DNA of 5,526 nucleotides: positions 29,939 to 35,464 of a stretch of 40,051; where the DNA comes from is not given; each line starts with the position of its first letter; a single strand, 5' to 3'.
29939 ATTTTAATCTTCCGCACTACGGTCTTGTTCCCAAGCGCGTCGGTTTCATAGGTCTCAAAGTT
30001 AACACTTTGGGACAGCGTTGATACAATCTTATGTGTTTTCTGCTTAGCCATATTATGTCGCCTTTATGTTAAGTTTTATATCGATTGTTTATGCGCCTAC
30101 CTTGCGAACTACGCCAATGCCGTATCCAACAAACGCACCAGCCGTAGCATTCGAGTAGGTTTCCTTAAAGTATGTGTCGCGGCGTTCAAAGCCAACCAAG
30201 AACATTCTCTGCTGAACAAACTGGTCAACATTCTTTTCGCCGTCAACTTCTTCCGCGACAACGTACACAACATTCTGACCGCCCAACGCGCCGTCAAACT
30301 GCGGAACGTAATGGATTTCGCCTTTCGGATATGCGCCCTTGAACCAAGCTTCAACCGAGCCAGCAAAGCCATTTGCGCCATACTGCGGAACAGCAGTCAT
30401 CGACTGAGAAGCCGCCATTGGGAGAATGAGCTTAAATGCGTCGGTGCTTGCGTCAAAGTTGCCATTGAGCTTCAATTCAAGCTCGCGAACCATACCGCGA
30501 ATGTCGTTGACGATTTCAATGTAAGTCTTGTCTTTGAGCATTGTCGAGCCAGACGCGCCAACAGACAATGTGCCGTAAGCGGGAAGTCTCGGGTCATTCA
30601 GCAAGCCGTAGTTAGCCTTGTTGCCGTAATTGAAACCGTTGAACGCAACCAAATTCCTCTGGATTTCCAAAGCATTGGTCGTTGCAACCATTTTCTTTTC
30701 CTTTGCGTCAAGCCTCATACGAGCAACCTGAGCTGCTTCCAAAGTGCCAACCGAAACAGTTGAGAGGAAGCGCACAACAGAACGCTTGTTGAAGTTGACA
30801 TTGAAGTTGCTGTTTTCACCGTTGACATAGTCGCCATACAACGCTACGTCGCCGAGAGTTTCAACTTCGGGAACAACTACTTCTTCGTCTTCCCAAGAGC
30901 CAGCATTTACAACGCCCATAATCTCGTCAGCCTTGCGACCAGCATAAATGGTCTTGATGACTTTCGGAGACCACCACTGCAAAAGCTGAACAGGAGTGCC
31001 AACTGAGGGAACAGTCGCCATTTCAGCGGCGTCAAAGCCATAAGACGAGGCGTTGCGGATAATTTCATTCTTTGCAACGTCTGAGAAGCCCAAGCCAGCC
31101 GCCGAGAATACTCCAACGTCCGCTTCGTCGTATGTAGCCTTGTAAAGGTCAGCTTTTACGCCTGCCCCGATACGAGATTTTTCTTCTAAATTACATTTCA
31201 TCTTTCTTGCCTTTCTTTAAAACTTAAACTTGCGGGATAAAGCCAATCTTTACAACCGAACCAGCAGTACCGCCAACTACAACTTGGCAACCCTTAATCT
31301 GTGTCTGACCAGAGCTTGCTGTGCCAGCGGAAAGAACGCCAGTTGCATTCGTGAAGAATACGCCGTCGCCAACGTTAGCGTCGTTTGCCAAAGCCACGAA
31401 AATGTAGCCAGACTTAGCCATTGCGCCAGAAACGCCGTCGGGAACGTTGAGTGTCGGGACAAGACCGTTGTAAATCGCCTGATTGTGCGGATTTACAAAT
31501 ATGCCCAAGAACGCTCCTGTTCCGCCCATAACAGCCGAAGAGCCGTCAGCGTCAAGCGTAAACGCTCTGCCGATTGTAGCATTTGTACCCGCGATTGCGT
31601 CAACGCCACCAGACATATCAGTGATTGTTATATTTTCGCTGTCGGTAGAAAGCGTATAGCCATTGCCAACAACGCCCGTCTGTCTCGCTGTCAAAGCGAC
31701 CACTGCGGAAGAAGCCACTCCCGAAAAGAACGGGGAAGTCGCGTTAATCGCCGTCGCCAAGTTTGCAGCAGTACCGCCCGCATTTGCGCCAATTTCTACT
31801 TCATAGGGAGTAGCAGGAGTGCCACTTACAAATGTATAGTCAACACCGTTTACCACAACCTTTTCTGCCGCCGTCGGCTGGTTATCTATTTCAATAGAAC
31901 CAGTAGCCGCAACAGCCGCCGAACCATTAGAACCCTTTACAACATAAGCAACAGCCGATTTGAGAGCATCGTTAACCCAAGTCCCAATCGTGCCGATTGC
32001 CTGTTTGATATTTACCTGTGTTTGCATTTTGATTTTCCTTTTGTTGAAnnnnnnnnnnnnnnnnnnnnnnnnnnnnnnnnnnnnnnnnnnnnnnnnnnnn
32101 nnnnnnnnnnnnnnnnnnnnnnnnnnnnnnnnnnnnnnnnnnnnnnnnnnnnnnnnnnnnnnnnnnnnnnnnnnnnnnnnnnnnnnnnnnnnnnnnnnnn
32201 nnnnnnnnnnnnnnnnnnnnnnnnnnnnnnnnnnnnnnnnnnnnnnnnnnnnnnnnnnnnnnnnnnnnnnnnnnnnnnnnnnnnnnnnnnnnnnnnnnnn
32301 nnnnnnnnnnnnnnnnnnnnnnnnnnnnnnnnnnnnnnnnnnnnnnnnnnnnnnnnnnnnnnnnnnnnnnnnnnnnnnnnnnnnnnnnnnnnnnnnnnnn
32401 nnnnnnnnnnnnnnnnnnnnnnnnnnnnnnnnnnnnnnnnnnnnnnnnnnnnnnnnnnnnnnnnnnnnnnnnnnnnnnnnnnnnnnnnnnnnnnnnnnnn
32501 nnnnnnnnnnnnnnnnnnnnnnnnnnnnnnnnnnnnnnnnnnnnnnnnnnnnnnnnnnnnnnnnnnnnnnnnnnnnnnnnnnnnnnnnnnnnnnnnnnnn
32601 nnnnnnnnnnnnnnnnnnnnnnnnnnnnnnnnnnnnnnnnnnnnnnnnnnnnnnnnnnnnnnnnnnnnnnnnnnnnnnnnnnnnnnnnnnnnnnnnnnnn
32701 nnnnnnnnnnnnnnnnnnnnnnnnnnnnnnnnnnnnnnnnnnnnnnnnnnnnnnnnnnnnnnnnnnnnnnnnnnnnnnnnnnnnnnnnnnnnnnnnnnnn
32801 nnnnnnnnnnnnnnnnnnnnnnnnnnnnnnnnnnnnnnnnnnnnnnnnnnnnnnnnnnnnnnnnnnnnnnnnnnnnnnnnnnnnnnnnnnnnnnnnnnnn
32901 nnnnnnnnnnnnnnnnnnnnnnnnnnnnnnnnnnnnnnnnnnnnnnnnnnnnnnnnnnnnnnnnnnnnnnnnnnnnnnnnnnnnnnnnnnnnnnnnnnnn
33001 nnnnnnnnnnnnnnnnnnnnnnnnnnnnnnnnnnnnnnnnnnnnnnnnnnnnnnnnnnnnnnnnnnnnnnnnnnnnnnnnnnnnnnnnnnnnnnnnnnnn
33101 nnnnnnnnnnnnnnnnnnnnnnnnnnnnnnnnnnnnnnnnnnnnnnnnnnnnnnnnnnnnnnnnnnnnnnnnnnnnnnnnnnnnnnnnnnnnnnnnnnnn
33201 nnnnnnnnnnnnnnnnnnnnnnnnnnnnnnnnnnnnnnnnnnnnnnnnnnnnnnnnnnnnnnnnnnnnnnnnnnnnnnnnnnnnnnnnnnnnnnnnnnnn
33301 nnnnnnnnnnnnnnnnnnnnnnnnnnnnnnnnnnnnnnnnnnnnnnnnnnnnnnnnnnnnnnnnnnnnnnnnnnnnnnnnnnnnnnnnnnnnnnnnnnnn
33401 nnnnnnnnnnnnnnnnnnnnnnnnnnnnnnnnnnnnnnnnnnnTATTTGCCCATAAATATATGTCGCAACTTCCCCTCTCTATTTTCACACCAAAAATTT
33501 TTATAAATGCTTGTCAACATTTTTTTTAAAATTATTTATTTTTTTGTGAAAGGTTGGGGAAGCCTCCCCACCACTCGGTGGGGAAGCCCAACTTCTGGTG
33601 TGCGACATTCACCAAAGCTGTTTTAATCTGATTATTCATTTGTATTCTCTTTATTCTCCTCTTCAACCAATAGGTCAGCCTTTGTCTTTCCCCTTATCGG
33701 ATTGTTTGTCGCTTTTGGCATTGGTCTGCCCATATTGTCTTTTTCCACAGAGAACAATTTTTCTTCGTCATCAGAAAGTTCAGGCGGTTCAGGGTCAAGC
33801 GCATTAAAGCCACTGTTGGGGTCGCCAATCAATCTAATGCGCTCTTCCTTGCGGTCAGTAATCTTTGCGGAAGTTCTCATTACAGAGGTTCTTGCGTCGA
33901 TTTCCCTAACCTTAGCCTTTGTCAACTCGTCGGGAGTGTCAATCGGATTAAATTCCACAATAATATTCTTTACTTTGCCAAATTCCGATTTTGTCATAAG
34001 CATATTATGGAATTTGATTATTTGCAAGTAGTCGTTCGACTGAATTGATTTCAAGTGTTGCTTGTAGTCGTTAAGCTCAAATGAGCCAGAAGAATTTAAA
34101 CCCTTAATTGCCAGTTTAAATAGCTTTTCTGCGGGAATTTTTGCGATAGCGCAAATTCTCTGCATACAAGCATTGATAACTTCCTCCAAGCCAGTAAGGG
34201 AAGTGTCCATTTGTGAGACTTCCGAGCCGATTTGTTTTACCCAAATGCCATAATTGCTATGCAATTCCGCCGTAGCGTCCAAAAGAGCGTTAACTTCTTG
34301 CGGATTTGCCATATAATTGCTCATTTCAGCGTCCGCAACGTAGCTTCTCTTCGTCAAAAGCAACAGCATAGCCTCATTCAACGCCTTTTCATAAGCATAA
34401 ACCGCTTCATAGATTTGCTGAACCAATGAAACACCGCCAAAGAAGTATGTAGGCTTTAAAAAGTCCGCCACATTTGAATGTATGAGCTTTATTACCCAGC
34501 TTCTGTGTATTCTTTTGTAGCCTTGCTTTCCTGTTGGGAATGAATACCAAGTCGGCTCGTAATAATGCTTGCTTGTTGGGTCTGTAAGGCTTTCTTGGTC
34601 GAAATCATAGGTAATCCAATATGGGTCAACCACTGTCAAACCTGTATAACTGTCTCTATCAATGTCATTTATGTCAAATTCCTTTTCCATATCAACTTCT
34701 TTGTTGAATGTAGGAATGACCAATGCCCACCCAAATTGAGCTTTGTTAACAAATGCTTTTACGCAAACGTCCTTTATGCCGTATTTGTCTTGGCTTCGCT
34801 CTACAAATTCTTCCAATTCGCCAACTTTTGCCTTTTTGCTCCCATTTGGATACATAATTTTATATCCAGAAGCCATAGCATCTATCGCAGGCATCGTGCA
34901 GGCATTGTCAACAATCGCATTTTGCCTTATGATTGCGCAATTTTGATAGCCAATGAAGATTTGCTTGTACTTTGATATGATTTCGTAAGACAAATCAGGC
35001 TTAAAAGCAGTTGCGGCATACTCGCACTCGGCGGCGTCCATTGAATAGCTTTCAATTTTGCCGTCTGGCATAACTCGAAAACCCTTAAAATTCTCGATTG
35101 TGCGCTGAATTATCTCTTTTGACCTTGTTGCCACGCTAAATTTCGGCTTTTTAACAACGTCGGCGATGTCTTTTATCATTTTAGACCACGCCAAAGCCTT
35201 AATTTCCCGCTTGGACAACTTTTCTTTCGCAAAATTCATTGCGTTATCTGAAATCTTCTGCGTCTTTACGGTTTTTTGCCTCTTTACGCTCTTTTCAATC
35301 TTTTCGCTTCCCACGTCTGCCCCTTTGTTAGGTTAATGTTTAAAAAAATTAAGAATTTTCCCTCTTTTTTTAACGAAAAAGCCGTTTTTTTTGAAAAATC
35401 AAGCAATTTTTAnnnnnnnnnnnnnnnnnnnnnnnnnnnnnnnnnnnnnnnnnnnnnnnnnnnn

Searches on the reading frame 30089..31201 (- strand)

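Call 14: search_protein_families(library=pfam, proteins=[window:30089-31201:-])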
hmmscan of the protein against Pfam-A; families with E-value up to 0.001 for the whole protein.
window:30089-31201:- (370 aa): 1 family
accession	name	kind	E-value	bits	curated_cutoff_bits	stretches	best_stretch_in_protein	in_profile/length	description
PF09950.15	Major_capside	-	0.00053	19.8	26.8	0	151-261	38-139/251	Major capsid protein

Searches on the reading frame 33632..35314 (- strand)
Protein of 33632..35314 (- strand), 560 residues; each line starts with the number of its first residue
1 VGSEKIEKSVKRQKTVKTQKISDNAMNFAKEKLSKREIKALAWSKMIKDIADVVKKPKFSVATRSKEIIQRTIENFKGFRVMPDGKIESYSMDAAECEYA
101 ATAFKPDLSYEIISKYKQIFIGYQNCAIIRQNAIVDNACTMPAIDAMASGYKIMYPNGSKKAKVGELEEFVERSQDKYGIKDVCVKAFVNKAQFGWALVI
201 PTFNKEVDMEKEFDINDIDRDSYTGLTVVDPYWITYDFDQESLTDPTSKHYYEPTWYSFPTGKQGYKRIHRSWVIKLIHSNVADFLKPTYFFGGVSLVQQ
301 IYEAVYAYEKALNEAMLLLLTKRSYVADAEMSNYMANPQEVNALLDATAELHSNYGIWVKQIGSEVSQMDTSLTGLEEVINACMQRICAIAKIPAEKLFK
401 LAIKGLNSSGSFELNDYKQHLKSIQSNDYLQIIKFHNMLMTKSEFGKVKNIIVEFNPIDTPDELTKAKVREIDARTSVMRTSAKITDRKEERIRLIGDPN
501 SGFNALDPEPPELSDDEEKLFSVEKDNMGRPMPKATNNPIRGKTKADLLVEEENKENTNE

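Call 14: search_protein_families(library=pfam, proteins=[window:33632-35314:-])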
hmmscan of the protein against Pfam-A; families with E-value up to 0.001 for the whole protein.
window:33632-35314:- (560 aa): 1 family
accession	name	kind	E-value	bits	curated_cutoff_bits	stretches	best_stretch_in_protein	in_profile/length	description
PF06381.16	Phage_portal_3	-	9.8e-54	182.8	33.8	1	124-475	2-353/357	Phage portal protein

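Call 33: search_dna_similar(query=window:33632-35314:-, collection=phages, mode=protein, max_rows=15)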
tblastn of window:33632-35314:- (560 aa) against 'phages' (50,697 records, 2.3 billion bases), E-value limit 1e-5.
Records with a match: 564; places in all: 566; records where one place covers at least 80% of the query: 0.
Best place of each record, by identity: <60% 564.
By first word of the organism name: Pseudomonas 300; Acinetobacter 76; Xanthomonas 42; Burkholderia 27; Escherichia 27; Vibrio 13; Aeromonas 10; Serratia 9; Bordetella 8; Klebsiella 6; and 24 more.
By host as written in the record: Pseudomonas aeruginosa 117; Pseudomonas aeruginosa PAO1 86; - 48; Acinetobacter baumannii 38; Pseudomonas sp. 28; Xanthomonas oryzae pv. oryzae 14; Escherichia coli 13; Pseudomonas aeruginosa PA14 8; and 130 more.
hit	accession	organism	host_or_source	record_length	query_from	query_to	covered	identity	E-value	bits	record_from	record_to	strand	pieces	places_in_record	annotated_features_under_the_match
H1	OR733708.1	Pseudomonas phage BL2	Pseudomonas aeruginosa PAO1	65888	66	504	78%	33.6%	3e-58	216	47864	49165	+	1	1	minor head protein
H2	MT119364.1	Pseudomonas phage elmo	Pseudomonas aeruginosa PAO1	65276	66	504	78%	33.6%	3e-58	216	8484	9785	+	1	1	minor head protein-like protein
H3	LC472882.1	Pseudomonas phage R26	-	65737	66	504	78%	33.6%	3e-58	216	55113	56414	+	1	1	phage protein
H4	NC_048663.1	Pseudomonas phage R26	-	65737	66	504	78%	33.6%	3e-58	216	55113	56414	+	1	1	minor head protein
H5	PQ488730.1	Pseudomonas phage vB_PaeM_PB1661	Pseudomonas aeruginosa PAO1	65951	66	504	78%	33.6%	3e-58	216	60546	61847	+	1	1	record has no annotation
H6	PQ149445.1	Pseudomonas phage BL7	Pseudomonas aeruginosa PAK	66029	66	504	78%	33.6%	3e-58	216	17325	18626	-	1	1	minor head protein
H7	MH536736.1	Pseudomonas phage E79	Pseudomonas aeruginosa PAO1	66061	66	504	78%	33.6%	3e-58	216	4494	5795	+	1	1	hypothetical protein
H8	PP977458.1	Pseudomonas phage vB_PaeM_4005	Pseudomonas aeruginosa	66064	66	504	78%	33.6%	3e-58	216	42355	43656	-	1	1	record has no annotation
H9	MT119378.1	Pseudomonas phage datas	Pseudomonas aeruginosa PAO1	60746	66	504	78%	33.6%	4e-58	216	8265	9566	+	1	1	minor head protein-like protein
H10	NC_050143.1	Pseudomonas phage datas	Pseudomonas aeruginosa PAO1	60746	66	504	78%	33.6%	4e-58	216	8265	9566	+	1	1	minor head protein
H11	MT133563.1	Pseudomonas phage billy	Pseudomonas aeruginosa PAO1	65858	66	504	78%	33.6%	4e-58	216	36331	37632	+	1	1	minor head protein-like protein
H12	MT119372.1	Pseudomonas phage cory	Pseudomonas aeruginosa PAO1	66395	66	504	78%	33.3%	1e-58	217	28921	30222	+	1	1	minor head protein-like protein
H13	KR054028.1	Pseudomonas phage DL52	Pseudomonas aeruginosa PAO1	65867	66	504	78%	33.3%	1e-58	217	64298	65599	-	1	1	hypothetical protein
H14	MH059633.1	Xanthomonas phage Carpasina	Xanthomonas campestris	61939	64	504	79%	33.0%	1e-56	211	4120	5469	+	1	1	hypothetical protein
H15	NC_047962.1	Xanthomonas phage Carpasina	Xanthomonas campestris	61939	64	504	79%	33.0%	1e-56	211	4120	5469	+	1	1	minor head protein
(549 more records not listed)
